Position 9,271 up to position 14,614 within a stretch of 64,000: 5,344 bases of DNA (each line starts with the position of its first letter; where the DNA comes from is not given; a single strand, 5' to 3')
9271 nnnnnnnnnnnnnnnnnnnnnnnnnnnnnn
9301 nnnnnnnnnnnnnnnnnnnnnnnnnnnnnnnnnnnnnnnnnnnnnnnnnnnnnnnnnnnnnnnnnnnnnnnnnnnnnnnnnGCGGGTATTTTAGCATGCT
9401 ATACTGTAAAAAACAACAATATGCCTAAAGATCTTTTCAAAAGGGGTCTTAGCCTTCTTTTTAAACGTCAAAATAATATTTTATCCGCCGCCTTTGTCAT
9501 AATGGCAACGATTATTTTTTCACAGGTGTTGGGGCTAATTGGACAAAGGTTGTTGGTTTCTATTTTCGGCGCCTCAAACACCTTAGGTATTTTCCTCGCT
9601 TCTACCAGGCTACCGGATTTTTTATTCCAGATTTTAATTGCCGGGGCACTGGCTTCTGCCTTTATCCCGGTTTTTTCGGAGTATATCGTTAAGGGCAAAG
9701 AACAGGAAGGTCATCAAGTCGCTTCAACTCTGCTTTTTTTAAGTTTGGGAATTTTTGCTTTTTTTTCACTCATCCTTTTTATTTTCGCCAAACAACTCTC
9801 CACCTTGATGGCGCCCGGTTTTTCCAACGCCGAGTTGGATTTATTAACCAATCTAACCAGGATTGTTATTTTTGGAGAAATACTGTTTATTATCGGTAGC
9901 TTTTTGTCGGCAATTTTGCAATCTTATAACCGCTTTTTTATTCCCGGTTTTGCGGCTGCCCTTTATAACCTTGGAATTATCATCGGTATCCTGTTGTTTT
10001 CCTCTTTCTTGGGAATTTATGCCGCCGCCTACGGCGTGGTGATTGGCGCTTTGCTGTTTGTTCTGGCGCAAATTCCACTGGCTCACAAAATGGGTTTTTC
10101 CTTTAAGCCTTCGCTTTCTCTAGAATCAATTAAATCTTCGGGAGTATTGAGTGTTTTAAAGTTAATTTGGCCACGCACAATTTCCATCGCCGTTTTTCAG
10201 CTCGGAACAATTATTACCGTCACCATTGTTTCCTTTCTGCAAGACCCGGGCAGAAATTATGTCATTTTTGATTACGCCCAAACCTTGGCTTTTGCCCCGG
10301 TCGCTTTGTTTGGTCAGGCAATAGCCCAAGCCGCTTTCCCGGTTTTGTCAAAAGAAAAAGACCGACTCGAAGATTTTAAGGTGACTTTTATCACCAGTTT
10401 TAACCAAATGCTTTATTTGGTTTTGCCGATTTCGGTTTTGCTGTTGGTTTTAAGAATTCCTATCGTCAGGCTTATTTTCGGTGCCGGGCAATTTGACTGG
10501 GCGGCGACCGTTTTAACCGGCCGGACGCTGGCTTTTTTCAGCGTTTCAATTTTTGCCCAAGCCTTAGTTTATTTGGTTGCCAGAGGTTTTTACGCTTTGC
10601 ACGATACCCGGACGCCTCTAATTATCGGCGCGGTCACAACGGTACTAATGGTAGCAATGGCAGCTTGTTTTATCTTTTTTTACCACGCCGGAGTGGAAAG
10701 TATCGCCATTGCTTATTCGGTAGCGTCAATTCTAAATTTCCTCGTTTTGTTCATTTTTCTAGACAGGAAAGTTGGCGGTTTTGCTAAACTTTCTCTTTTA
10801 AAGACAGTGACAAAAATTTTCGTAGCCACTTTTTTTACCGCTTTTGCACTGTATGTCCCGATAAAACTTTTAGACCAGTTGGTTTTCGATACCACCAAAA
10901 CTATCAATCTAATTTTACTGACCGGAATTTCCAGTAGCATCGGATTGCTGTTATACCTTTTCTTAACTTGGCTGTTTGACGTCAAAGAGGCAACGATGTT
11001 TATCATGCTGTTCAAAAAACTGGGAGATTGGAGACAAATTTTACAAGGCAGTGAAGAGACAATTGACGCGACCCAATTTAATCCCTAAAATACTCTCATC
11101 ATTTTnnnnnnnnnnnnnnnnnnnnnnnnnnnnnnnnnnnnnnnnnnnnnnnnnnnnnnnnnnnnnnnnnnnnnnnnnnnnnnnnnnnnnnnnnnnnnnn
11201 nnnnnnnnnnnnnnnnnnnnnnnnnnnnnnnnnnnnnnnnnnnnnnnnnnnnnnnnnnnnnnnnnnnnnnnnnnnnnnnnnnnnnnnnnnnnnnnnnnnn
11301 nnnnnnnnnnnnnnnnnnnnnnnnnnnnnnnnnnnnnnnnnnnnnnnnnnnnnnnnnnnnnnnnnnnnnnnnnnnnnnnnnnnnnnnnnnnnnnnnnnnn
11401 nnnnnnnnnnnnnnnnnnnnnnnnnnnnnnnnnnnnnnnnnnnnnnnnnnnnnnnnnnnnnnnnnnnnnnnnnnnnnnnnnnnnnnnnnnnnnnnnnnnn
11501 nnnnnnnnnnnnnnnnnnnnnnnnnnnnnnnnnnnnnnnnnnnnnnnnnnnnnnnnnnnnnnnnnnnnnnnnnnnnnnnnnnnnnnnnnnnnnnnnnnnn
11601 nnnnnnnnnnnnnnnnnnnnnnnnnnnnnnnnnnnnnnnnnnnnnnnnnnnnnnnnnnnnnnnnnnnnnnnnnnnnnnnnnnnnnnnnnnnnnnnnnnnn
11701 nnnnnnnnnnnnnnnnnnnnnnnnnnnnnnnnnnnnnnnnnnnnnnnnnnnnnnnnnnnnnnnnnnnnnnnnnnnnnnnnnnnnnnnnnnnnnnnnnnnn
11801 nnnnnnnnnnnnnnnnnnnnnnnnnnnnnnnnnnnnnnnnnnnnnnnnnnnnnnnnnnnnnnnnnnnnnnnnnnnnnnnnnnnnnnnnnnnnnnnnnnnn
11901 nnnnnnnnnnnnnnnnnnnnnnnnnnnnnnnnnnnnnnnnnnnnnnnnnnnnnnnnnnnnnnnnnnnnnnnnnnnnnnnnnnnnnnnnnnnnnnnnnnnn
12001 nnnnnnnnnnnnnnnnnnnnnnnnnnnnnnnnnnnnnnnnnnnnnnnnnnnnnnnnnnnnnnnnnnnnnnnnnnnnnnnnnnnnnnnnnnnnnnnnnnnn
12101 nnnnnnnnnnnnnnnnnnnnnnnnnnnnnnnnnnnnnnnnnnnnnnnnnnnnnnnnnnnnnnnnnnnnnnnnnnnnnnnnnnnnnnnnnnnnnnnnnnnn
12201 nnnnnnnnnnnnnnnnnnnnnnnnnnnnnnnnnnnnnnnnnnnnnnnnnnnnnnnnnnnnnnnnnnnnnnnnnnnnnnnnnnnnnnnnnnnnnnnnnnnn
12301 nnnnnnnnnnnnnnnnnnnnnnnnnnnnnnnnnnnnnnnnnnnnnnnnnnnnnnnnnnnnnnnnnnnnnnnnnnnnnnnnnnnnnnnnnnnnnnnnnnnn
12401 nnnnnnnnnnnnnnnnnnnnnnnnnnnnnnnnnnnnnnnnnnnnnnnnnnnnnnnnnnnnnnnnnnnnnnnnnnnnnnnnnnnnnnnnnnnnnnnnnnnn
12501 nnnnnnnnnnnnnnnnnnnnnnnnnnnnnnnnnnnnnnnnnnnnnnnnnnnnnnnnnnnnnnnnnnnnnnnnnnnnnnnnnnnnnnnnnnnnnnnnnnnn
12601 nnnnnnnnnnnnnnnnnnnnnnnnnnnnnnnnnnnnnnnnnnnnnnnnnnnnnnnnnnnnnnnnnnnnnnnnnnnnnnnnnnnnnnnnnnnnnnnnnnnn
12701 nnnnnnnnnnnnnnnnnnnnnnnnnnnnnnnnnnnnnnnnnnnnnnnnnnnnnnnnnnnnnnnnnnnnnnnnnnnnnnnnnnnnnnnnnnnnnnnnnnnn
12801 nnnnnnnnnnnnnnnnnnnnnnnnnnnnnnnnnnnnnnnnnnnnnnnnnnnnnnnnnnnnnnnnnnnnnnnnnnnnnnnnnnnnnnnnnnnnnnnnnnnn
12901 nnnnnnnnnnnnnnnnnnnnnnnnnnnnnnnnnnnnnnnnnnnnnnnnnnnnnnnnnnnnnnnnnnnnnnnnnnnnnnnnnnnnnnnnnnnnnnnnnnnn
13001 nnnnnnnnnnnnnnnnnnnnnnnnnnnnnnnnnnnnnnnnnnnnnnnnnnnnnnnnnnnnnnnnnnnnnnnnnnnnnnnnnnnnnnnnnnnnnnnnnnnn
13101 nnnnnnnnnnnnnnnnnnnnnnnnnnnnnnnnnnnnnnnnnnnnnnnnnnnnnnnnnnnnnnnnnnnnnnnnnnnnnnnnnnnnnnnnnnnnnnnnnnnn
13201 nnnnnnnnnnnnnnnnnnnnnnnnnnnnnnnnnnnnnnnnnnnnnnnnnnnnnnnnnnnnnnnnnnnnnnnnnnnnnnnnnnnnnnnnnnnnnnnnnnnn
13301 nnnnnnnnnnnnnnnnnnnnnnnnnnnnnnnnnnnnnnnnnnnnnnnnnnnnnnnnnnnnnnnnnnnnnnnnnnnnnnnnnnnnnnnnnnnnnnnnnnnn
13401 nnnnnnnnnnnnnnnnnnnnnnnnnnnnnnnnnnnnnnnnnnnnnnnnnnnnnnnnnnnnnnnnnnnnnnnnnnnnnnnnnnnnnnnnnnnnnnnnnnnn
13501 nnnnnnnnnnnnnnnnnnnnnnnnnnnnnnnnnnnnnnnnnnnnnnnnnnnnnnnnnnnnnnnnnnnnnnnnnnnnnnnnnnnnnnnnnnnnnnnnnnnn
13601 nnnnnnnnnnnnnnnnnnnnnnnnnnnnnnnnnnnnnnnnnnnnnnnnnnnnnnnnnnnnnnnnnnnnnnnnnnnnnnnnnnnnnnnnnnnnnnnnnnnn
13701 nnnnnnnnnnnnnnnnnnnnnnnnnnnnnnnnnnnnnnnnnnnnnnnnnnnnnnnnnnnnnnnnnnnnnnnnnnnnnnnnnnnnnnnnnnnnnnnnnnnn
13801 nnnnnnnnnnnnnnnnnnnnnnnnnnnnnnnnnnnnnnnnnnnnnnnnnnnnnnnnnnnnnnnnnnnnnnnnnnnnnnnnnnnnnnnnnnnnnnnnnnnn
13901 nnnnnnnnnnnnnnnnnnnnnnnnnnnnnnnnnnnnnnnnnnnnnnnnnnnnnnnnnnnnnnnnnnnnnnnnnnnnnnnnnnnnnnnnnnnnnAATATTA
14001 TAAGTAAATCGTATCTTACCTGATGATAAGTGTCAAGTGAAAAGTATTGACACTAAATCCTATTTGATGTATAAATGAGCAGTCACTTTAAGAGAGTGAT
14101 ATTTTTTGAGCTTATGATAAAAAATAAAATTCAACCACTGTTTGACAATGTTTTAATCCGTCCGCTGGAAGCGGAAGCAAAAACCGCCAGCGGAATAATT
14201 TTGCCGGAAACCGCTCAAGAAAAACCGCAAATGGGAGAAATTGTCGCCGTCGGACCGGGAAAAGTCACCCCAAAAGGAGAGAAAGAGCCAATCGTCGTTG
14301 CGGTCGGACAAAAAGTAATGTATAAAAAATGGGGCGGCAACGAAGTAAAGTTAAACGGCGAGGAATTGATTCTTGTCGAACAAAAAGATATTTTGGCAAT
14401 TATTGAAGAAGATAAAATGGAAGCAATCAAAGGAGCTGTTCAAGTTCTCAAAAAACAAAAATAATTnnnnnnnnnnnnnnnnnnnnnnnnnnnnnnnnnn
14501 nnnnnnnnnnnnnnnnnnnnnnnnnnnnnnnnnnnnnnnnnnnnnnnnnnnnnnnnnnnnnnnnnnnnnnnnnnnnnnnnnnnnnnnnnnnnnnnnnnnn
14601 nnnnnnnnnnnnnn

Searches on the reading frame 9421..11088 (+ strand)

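Call 24: search_protein_families(library=ncbifam, proteins=[window:9421-11088:+], max_evalue=0.001)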
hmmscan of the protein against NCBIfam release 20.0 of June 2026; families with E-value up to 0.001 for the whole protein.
window:9421-11088:+ (555 aa): 2 families
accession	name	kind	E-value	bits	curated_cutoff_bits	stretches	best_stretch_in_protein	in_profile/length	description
TIGR01695.1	murJ_mviN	equivalog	1.6e-77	261.4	235.55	1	21-526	3-503/506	murein biosynthesis integral membrane protein MurJ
TIGR00797.1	matE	subfamily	1.1e-10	40.9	147.4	1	290-468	49-214/396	MATE family efflux transporter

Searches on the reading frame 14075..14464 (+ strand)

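Call 24: search_protein_families(library=ncbifam, proteins=[window:14075-14464:+], max_evalue=0.001)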
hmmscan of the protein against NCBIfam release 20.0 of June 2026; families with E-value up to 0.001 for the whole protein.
window:14075-14464:+ (129 aa): 15 families
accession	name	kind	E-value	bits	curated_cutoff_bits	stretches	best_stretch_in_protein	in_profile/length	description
NF001530.0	PRK00364.1-6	equivalog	6.3e-37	125.6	136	1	14-111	6-103/104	co-chaperone GroES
NF001531.0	PRK00364.2-2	subfamily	2.8e-33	113.8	96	1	18-111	2-94/94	co-chaperone GroES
NF001527.0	PRK00364.1-2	subfamily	1.6e-32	111.5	120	1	18-111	2-95/96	co-chaperone GroES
NF001534.0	PRK00364.2-5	equivalog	1.3e-31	108.4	120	1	19-111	2-94/94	co-chaperone GroES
NF001533.0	PRK00364.2-4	subfamily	5.8e-31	106.4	99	1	17-110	4-97/98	co-chaperone GroES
NF001529.0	PRK00364.1-5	subfamily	1.6e-30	105.1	133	1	18-111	2-95/95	co-chaperone GroES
NF011106.0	PRK14533.1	equivalog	1e-22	79.8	128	1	18-112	2-91/91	co-chaperonin GroES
NF001537.0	PRK00364.3-3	equivalog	7.7e-22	77.3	109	1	18-111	2-86/86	co-chaperone GroES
NF001538.0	PRK00364.3-4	equivalog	5.7e-21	74.5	142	1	17-112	4-92/92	co-chaperone GroES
NF001532.0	PRK00364.2-3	equivalog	2e-20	72.7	130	1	19-111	2-94/94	co-chaperone GroES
NF001526.0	PRK00364.1-1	subfamily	1.6e-19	69.9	130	1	18-111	2-96/96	co-chaperone GroES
NF001539.0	PRK00364.3-5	equivalog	2.2e-16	59.7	122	1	19-112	3-91/91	co-chaperone GroES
NF001535.0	PRK00364.3-1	equivalog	9.9e-16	57.9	215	1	18-112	2-91/118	co-chaperone GroES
NF001528.0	PRK00364.1-4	equivalog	7.5e-15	54.9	119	1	19-112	2-95/95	co-chaperone GroES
NF001536.0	PRK00364.3-2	equivalog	9.4e-11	41.7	147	1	18-114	2-103/109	co-chaperone GroES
